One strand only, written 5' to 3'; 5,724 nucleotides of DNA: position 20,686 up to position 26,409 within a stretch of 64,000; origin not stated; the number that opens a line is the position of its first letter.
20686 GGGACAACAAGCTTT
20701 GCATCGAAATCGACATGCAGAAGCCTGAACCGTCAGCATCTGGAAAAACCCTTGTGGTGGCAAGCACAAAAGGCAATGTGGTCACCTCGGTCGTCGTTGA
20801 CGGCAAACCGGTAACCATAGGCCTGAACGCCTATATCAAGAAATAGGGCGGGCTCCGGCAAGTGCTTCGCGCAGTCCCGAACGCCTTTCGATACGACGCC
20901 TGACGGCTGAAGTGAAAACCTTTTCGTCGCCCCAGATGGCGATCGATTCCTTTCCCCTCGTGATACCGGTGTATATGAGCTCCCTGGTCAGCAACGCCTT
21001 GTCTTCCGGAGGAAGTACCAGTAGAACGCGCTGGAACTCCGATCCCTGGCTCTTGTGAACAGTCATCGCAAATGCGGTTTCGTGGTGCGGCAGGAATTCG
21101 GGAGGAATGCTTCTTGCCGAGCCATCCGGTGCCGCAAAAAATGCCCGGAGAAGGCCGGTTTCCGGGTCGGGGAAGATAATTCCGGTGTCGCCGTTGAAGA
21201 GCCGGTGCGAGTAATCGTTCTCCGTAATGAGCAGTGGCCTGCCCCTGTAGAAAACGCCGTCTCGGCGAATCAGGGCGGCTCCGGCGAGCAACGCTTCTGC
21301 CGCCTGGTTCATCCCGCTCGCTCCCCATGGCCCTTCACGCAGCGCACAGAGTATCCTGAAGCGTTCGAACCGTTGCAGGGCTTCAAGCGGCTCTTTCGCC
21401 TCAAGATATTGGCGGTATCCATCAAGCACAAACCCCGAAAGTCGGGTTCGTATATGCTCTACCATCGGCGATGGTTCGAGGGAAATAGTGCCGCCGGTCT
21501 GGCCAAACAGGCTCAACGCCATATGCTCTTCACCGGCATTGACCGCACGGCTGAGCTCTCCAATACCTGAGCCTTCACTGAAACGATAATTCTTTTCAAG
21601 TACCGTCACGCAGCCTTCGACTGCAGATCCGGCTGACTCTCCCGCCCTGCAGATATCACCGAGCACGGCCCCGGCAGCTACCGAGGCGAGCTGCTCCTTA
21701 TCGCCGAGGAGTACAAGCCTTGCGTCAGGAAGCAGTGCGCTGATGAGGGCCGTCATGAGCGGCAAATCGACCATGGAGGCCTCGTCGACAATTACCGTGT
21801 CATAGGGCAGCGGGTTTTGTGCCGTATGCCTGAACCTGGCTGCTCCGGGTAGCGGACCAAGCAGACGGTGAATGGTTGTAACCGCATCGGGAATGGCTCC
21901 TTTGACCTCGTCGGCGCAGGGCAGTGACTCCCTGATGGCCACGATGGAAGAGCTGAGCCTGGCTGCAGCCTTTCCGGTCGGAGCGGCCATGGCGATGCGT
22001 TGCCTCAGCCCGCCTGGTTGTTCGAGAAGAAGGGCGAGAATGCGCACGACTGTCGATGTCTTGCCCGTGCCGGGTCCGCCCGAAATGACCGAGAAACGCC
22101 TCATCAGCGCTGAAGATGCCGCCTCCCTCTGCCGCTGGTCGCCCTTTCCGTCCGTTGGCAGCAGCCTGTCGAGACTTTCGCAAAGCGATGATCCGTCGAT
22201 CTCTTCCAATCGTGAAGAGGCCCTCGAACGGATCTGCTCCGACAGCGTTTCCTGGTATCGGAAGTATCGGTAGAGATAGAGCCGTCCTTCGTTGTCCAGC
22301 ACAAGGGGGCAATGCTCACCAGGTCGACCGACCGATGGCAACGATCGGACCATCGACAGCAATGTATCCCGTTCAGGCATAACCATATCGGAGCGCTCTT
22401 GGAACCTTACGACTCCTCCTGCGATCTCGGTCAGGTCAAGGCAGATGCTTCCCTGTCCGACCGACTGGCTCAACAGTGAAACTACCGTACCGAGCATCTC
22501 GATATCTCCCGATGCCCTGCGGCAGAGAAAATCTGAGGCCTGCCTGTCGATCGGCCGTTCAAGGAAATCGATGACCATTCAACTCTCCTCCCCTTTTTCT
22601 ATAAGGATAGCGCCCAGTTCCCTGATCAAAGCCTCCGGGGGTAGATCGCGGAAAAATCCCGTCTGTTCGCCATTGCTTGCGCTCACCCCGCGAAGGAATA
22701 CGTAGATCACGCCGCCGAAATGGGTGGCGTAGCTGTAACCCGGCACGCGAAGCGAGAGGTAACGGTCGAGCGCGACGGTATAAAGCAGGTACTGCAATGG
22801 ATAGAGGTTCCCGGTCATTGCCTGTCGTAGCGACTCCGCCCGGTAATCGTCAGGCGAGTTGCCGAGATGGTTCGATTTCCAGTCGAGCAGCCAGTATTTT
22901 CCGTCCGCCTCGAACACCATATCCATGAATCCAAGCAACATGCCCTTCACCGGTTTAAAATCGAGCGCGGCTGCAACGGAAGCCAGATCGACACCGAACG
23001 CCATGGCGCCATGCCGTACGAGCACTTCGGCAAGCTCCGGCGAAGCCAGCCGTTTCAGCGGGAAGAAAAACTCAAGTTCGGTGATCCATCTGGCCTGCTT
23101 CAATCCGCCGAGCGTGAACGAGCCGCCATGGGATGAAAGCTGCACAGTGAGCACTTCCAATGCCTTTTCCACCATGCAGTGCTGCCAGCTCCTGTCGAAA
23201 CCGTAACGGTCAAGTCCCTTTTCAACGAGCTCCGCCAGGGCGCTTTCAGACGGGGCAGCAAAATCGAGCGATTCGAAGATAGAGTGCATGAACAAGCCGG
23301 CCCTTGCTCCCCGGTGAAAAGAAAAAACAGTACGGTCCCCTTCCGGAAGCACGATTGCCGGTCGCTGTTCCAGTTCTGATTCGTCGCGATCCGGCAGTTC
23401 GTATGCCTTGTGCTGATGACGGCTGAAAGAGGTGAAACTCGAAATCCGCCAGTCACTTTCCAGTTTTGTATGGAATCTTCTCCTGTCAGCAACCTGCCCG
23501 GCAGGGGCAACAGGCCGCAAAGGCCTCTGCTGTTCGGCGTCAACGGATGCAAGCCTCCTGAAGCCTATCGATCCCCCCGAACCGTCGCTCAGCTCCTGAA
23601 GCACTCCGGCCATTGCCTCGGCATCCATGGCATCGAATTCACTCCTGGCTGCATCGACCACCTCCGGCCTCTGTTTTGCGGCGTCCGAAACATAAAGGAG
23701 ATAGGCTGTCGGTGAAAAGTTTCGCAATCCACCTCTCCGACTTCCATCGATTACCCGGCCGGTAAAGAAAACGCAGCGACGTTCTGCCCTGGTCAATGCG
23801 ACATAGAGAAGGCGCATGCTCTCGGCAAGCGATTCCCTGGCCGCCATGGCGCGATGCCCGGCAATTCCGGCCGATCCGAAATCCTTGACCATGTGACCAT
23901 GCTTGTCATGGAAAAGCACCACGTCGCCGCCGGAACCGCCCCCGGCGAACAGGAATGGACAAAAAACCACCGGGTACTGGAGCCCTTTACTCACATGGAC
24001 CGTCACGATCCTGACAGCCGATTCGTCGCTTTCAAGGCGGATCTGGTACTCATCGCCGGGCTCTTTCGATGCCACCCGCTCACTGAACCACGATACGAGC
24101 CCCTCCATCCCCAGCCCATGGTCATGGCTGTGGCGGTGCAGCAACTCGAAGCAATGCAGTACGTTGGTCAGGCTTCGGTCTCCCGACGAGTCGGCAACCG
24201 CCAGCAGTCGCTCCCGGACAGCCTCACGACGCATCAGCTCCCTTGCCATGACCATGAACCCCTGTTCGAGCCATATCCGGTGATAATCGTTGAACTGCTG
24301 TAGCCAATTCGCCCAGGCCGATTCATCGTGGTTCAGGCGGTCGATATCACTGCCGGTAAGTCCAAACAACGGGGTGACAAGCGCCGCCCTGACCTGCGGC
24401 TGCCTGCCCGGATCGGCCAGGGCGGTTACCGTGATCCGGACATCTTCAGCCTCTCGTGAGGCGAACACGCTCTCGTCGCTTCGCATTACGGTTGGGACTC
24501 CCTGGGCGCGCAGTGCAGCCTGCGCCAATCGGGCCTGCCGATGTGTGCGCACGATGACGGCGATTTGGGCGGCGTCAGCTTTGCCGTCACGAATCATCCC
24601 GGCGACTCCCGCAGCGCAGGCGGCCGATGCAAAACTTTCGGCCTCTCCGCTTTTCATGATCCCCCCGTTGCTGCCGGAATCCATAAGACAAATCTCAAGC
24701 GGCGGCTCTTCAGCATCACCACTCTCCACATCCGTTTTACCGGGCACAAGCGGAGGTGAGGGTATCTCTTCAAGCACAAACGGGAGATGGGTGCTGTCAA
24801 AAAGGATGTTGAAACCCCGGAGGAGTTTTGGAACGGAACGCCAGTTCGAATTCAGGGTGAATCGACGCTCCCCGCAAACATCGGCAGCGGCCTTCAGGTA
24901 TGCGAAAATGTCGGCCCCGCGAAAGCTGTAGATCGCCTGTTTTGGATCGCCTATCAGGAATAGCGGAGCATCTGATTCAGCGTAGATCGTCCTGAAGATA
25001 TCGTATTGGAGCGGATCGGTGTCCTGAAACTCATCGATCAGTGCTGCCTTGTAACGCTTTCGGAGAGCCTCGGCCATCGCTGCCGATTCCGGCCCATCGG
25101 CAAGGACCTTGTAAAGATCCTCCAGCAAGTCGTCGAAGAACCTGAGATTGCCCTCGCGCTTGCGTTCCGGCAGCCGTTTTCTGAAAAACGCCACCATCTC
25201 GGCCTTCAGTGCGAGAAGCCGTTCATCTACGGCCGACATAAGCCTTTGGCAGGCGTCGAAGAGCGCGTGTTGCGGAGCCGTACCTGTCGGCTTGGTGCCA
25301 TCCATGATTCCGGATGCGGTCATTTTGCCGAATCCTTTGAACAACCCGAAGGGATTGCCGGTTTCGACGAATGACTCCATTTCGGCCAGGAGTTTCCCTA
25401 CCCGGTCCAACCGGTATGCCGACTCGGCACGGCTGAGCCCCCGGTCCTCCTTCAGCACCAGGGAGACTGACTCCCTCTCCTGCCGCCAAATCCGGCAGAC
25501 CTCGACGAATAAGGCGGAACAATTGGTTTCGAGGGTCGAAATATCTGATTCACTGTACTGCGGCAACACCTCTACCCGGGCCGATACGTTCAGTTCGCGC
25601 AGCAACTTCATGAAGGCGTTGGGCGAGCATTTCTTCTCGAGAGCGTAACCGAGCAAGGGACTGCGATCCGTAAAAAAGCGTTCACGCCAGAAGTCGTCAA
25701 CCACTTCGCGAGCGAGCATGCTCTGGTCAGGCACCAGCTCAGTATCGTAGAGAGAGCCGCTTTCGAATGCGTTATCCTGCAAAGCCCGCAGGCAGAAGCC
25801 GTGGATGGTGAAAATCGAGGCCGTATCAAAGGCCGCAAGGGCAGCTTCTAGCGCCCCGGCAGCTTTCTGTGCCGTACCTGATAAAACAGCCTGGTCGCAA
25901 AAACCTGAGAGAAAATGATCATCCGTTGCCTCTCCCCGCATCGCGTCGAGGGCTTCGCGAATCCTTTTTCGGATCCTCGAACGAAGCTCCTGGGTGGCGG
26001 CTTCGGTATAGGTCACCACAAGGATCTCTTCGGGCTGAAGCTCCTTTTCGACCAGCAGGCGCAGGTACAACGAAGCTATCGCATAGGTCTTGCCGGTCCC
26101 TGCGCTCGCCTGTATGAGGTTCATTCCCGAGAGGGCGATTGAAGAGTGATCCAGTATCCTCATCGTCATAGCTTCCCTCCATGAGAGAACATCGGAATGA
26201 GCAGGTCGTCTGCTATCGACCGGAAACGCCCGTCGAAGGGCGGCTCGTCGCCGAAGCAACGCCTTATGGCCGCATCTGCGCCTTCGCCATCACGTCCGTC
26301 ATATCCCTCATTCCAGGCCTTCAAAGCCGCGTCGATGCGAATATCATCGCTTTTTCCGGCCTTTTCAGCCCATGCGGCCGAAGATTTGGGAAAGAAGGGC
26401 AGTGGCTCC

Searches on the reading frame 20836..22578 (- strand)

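Call 32: search_protein_families(library=pfam, proteins=[window:20836-22578:-], max_evalue=0.00001)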
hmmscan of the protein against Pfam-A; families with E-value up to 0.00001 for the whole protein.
window:20836-22578:- (580 aa): 9 families
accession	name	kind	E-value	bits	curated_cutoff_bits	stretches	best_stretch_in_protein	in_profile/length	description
PF13245.12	AAA_19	-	1.7e-33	116.1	25.1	1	150-301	1-133/134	AAA domain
PF13604.12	AAA_30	-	1.4e-27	97.1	27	1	147-362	3-184/191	AAA domain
PF13086.12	AAA_11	-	6.8e-14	52.7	27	1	147-214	3-74/257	AAA domain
PF13538.12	UvrD_C_2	-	5.2e-12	45.9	27.4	1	502-544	2-47/52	UvrD-like helicase C-terminal domain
PF01443.25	Viral_helicase1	-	2.6e-10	40.9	21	0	499-548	178-226/228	Viral superfamily 1 RNA helicase core domain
PF21185.3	RecD_N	-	5.6e-10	39.9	22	1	8-101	6-103/103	RecBCD enzyme subunit RecD, N-terminal domain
PF00580.27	UvrD-helicase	-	1.1e-06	29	23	1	149-238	4-84/271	UvrD/REP helicase N-terminal domain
PF18335.7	SH3_13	-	4.9e-06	26.7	41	1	438-469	21-52/65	ATP-dependent RecD-like DNA helicase SH3 domain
PF05127.21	NAT10_TcmA_helicase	-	7.8e-06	26.3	22.7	0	164-280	1-111/176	RNA cytidine acetyltransferase NAT10/TcmA, helicase domain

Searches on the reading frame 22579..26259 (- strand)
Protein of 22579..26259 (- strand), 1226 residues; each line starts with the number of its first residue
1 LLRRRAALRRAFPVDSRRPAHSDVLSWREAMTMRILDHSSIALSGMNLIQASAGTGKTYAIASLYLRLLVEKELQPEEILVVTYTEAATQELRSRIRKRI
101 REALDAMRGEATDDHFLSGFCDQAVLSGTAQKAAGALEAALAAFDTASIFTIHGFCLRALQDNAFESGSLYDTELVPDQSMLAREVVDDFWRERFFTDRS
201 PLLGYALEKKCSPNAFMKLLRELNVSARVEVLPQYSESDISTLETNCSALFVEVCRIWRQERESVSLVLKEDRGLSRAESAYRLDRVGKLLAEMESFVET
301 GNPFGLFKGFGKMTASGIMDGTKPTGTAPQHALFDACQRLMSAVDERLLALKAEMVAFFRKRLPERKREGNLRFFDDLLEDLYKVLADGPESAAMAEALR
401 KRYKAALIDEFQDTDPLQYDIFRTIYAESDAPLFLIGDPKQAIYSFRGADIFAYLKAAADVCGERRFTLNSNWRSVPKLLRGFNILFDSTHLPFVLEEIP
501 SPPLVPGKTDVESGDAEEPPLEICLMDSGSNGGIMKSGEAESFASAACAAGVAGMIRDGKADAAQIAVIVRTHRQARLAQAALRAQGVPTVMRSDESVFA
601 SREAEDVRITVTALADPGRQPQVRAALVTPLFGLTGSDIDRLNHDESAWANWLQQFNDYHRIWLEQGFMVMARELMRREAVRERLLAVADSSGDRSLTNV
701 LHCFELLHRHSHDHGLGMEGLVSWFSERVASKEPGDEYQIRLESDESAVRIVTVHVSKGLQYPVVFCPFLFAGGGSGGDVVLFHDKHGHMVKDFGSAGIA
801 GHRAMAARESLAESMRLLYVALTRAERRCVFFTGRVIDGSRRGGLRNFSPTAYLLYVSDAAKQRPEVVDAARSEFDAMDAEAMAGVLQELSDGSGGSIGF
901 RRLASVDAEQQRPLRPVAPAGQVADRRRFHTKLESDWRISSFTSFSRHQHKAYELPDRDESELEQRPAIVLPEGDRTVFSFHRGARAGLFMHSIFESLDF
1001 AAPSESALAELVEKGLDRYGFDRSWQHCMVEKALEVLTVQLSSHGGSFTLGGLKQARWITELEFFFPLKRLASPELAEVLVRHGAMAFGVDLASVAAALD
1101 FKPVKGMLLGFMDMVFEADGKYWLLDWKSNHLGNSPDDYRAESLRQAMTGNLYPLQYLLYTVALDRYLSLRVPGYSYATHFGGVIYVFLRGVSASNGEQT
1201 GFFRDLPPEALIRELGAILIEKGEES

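Call 32: search_protein_families(library=pfam, proteins=[window:22579-26259:-], max_evalue=0.00001)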
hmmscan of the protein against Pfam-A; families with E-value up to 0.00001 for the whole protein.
window:22579-26259:- (1226 aa): 5 families
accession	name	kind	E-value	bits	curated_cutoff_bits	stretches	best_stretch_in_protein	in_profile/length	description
PF00580.27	UvrD-helicase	-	5.6e-52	177.5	23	1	43-460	12-269/271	UvrD/REP helicase N-terminal domain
PF13361.12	UvrD_C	-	2.5e-15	57.2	25.6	1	468-828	2-342/350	UvrD-like helicase C-terminal domain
PF13245.12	AAA_19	-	1e-14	55.3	25.1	1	44-447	11-134/134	AAA domain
PF13538.12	UvrD_C_2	-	5.1e-08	33.1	27.4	0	749-769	2-24/52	UvrD-like helicase C-terminal domain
PF12705.13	PDDEXK_1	-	4.4e-06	27.3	22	0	986-1190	36-190/247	PD-(D/E)XK nuclease superfamily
